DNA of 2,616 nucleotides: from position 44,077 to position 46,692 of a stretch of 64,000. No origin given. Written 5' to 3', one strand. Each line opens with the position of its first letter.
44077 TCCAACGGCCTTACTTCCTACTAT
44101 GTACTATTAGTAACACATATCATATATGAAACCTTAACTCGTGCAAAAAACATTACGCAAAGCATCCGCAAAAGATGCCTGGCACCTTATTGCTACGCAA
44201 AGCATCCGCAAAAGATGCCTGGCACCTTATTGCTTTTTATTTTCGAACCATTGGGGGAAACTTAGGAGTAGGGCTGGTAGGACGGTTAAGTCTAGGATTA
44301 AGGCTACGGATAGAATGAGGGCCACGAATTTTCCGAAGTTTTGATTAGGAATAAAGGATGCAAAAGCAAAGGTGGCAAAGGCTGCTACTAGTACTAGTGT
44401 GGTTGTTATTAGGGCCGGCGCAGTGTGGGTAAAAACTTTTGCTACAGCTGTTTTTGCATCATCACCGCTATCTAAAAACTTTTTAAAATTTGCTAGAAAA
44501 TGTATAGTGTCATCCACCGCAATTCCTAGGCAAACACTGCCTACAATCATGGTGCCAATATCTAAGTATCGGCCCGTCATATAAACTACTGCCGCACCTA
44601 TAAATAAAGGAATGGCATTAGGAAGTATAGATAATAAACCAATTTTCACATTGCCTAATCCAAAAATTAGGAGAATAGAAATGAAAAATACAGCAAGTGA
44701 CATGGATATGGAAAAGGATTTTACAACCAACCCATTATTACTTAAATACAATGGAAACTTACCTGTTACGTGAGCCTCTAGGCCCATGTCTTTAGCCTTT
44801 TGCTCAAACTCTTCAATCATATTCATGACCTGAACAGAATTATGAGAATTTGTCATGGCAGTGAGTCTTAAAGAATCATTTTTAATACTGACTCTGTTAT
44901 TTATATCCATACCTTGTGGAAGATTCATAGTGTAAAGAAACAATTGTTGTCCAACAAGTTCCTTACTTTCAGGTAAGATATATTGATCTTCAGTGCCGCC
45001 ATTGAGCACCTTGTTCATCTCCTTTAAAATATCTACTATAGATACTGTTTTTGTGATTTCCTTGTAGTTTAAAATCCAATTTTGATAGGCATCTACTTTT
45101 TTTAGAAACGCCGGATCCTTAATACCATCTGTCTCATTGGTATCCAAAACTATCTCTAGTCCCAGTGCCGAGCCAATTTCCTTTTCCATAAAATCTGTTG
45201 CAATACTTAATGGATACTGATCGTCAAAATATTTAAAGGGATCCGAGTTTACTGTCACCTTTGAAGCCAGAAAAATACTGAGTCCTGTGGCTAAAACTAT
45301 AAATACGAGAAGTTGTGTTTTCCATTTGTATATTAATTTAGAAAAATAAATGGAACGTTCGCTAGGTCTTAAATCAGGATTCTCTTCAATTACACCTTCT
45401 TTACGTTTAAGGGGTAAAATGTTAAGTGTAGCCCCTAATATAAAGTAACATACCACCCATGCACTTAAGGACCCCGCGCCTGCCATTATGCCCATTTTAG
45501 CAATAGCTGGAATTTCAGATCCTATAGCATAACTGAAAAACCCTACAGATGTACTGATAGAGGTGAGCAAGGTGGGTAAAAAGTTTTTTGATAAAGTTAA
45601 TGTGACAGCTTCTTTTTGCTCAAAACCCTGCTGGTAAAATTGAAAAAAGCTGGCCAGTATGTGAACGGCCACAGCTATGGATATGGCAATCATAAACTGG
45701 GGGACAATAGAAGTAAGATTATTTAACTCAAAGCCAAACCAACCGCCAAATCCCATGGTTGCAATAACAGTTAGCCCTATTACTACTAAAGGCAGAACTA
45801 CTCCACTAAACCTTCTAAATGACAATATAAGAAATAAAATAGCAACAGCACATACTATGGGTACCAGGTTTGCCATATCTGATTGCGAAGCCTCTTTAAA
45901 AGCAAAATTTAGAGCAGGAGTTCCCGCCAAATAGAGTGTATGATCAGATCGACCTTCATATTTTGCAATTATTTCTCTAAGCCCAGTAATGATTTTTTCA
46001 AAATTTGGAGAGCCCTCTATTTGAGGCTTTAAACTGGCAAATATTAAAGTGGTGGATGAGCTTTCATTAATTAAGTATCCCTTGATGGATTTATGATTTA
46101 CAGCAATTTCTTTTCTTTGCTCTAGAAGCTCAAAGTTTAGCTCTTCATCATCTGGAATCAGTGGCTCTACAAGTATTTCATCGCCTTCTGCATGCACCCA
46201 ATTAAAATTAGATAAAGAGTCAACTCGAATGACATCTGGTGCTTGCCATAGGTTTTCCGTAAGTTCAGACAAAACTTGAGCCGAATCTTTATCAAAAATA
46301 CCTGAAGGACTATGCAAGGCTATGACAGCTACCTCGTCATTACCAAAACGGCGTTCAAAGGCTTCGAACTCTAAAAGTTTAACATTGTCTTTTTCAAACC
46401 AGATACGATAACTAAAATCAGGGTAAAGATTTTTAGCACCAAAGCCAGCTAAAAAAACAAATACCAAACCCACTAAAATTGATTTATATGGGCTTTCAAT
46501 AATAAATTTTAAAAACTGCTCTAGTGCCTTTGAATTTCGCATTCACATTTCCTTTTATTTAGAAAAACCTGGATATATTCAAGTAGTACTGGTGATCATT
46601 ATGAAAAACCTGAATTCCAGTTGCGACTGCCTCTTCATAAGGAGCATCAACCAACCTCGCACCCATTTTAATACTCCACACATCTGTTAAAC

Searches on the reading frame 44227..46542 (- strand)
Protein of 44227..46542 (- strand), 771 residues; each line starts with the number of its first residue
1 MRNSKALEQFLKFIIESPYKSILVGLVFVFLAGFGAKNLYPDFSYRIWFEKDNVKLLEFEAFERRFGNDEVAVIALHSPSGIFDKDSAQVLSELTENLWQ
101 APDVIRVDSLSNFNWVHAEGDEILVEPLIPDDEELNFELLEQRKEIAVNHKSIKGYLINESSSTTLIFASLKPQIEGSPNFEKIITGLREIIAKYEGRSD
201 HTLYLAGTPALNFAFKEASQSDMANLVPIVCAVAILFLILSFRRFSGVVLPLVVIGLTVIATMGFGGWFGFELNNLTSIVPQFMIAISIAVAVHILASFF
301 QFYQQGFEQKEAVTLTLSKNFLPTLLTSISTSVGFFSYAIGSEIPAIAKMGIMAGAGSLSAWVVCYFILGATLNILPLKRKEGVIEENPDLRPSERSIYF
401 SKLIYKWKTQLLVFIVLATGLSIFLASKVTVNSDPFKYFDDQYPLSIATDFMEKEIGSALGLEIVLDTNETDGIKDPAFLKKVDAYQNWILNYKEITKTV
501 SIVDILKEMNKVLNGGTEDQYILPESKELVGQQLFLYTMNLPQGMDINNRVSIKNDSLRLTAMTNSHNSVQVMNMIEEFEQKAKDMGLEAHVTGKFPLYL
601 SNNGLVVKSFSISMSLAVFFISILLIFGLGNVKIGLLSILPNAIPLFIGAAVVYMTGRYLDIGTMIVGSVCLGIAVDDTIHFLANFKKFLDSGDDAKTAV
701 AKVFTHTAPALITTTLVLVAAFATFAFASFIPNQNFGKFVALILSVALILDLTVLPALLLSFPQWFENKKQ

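Call 82: search_protein_families(library=pfam, proteins=[window:44227-46542:-], max_evalue=0.0001)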
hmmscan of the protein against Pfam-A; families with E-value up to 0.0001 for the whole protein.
window:44227-46542:- (771 aa): 2 families
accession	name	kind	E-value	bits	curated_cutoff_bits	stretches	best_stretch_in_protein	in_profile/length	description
PF03176.21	MMPL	-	3.4e-25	89.1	20.5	2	571-770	105-312/333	MMPL family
PF02460.24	Patched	-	7.3e-06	26.2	23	0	243-374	26-155/156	Patched SSD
